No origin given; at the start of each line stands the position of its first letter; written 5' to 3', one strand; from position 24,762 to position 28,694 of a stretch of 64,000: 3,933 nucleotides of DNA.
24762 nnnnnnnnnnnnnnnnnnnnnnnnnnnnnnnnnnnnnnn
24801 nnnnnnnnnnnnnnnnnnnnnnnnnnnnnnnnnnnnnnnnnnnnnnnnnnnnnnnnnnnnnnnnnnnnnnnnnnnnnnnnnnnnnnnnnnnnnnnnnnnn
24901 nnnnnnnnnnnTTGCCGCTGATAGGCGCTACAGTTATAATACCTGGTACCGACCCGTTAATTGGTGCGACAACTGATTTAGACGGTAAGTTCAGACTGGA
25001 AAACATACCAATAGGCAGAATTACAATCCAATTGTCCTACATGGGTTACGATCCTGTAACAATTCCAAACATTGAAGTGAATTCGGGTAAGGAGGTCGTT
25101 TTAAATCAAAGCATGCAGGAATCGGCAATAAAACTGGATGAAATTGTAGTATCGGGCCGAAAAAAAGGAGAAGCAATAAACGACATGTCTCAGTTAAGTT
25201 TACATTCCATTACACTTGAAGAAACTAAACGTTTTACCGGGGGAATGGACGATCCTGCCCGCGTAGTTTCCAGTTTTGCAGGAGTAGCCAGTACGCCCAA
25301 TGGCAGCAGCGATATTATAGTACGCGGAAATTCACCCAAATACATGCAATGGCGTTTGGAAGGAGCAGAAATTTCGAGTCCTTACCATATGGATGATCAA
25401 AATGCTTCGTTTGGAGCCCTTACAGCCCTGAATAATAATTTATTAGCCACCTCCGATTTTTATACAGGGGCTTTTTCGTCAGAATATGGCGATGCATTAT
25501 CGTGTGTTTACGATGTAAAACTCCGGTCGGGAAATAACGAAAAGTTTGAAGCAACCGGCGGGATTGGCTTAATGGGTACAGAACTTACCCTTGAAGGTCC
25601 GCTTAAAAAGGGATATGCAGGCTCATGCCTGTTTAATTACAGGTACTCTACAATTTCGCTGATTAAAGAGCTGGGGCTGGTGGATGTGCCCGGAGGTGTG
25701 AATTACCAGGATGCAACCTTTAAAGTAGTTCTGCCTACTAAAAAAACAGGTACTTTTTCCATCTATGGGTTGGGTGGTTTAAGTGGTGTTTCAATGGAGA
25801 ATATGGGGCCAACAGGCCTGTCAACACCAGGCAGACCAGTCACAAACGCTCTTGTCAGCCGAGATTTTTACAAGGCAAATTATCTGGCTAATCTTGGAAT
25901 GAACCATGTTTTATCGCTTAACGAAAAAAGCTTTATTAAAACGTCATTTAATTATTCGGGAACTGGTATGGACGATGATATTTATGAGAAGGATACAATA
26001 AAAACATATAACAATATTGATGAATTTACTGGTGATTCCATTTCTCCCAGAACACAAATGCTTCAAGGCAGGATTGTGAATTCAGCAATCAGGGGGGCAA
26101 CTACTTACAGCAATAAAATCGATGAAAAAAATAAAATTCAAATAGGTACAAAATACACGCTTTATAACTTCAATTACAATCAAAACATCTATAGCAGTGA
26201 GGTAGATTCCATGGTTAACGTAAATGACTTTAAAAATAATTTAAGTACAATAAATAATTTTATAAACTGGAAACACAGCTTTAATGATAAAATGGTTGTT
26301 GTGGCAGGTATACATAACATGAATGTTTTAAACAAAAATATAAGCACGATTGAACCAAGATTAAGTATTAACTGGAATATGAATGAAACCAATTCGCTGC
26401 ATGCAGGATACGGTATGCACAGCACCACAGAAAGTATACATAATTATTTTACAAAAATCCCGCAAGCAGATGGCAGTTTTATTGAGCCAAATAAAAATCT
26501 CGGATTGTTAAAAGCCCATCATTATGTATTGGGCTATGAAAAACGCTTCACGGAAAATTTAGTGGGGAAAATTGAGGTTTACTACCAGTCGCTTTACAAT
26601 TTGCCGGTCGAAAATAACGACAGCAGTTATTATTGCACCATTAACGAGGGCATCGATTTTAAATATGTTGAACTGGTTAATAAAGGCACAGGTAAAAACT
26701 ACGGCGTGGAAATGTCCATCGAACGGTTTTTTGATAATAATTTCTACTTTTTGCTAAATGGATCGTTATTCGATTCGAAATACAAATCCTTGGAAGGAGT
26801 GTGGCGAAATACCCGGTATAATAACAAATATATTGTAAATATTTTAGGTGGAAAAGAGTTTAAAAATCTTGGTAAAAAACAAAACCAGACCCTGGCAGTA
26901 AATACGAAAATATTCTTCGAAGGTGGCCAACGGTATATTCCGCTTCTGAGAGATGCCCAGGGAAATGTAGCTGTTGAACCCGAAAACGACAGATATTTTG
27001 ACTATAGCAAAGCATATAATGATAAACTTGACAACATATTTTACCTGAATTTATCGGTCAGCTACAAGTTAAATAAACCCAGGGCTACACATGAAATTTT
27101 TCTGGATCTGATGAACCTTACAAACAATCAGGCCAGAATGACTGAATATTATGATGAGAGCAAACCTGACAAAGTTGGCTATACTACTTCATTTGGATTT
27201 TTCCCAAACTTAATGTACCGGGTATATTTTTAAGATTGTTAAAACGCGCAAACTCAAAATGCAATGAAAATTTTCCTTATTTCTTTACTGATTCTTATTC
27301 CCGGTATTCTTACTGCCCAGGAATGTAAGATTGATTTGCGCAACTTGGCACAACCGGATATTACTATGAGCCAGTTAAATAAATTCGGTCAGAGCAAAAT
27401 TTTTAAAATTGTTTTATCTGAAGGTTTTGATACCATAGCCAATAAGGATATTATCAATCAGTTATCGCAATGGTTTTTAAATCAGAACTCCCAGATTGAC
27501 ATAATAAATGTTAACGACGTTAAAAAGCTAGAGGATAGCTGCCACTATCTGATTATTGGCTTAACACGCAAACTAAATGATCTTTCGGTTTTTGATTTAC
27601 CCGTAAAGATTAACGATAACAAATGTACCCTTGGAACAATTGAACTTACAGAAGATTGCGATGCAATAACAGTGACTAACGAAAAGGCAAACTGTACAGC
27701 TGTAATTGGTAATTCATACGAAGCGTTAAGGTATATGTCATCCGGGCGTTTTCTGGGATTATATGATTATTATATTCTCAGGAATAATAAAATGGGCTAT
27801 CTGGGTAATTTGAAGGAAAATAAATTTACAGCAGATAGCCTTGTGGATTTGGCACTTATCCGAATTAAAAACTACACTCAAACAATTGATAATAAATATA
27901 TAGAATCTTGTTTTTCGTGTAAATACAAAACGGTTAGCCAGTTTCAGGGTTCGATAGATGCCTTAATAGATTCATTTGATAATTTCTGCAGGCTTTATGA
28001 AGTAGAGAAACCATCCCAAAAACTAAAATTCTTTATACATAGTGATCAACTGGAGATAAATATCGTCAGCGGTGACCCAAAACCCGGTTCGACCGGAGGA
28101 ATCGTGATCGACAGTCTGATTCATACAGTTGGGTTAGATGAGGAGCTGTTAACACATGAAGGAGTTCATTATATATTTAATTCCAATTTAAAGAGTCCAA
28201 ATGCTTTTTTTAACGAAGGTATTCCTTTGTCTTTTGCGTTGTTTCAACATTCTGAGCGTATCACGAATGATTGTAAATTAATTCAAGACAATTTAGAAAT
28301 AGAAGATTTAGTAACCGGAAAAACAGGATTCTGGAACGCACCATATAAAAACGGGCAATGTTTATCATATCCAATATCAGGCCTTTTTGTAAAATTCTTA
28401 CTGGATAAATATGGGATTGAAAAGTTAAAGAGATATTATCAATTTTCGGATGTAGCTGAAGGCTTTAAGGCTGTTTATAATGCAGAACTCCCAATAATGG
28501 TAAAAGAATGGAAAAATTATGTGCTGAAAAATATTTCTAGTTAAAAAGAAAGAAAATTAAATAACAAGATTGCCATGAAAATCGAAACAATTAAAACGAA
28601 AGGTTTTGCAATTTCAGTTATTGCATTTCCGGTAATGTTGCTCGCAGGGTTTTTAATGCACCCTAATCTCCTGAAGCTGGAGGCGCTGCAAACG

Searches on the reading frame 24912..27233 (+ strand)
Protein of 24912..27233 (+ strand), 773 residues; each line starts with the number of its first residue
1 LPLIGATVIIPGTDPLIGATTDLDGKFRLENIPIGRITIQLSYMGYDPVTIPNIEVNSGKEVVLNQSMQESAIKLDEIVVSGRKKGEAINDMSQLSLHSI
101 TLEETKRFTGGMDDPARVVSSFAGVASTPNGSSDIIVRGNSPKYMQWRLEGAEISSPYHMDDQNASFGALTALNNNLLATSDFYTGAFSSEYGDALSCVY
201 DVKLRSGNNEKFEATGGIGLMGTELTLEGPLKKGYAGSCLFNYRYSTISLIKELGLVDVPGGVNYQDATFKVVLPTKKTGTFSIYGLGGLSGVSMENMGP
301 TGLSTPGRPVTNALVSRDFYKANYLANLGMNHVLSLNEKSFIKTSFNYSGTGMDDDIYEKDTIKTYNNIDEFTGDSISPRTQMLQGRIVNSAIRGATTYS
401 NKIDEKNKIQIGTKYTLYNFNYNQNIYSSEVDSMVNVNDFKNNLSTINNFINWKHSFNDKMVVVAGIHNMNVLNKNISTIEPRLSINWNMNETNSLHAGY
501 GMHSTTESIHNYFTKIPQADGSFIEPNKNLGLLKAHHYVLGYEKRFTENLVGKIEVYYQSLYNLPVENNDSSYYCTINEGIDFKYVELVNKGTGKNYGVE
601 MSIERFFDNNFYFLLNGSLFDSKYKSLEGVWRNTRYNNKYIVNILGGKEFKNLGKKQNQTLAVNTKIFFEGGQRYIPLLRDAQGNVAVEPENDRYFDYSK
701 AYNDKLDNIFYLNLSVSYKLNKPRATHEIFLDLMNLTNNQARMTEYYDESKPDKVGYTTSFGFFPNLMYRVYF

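Call 8: search_protein_families(library=pfam, proteins=[window:24912-27233:+])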
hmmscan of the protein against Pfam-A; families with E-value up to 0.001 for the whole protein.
window:24912-27233:+ (773 aa): 2 families
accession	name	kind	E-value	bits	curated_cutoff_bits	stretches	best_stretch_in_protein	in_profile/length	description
PF13715.12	CarbopepD_reg_2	-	7.6e-15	55.2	32.2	1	2-80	13-88/88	CarboxypepD_reg-like domain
PF13620.12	CarboxypepD_reg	-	8.8e-11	42.4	32.3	1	2-68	13-81/82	Carboxypeptidase regulatory-like domain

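Call 35: search_protein_families(library=ncbifam, proteins=[window:24912-27233:+], max_evalue=0.01)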
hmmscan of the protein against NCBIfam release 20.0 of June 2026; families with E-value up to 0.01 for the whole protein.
window:24912-27233:+ (773 aa): 0 families

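Call 61: search_solved_structures(query=window:24912-27233:+, max_evalue=0.1)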
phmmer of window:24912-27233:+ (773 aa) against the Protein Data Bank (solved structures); distinct sequences matched with E-value up to 0.1: 1.
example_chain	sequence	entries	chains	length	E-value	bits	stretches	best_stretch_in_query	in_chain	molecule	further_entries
6ytc_A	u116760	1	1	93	2.4e-05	26.3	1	2-82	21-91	TonB-dependent receptor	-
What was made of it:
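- On TonB-dependent receptor: The only PDB match is the N-terminal domain of a TonB-dependent receptor (call 61).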

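Call 64: search_protein_families(library=pfam, max_evalue=1, proteins=[window:24912-27233:+])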
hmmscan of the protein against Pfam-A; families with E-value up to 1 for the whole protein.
window:24912-27233:+ (773 aa): 3 families
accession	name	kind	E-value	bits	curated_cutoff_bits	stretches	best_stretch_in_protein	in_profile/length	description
PF13715.12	CarbopepD_reg_2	-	7.6e-15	55.2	32.2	1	2-80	13-88/88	CarboxypepD_reg-like domain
PF13620.12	CarboxypepD_reg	-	8.8e-11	42.4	32.3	1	2-68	13-81/82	Carboxypeptidase regulatory-like domain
PF07715.20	Plug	-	0.0014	19.6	23.9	1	98-194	10-101/107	TonB-dependent Receptor Plug Domain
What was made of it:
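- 24755..27233 (+): TonB-dependent-receptor-like outer-membrane protein (signal peptide, CarboxypepD_reg, sub-threshold Plug, barrel), frameshifted at about 24869. Pfam results in calls 8 and 64.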

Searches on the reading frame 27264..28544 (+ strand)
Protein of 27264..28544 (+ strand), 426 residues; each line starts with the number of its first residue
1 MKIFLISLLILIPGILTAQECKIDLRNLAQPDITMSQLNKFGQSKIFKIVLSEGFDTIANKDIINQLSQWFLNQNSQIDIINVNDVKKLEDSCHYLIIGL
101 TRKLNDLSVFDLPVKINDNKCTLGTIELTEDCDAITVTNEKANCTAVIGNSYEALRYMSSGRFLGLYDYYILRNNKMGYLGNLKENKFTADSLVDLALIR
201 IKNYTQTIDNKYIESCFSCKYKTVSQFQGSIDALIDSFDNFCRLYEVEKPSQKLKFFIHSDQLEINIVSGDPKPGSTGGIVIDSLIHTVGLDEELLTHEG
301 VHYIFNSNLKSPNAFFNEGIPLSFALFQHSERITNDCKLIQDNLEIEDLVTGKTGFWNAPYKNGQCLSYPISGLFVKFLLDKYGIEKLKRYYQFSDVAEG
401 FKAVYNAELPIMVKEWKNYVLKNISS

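Call 8: search_protein_families(library=pfam, proteins=[window:27264-28544:+])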
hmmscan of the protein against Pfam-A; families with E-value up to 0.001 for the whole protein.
window:27264-28544:+ (426 aa): 1 family
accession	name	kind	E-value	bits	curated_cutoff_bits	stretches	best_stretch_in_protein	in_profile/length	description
PF13485.12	Peptidase_MA_2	-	0.00036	20.8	32.4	1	362-420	137-199/201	Peptidase MA superfamily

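Call 35: search_protein_families(library=ncbifam, proteins=[window:27264-28544:+], max_evalue=0.01)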
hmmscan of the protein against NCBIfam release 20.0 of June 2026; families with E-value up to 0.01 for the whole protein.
window:27264-28544:+ (426 aa): 0 families

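Call 62: search_solved_structures(query=window:27264-28544:+, max_evalue=1)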
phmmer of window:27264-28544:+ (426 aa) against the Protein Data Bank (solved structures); distinct sequences matched with E-value up to 1: 0.

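Call 64: search_protein_families(library=pfam, max_evalue=1, proteins=[window:27264-28544:+])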
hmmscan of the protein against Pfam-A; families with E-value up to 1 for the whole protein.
window:27264-28544:+ (426 aa): 1 family
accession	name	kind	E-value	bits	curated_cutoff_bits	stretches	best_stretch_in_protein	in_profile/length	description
PF13485.12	Peptidase_MA_2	-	0.00036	20.8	32.4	1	362-420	137-199/201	Peptidase MA superfamily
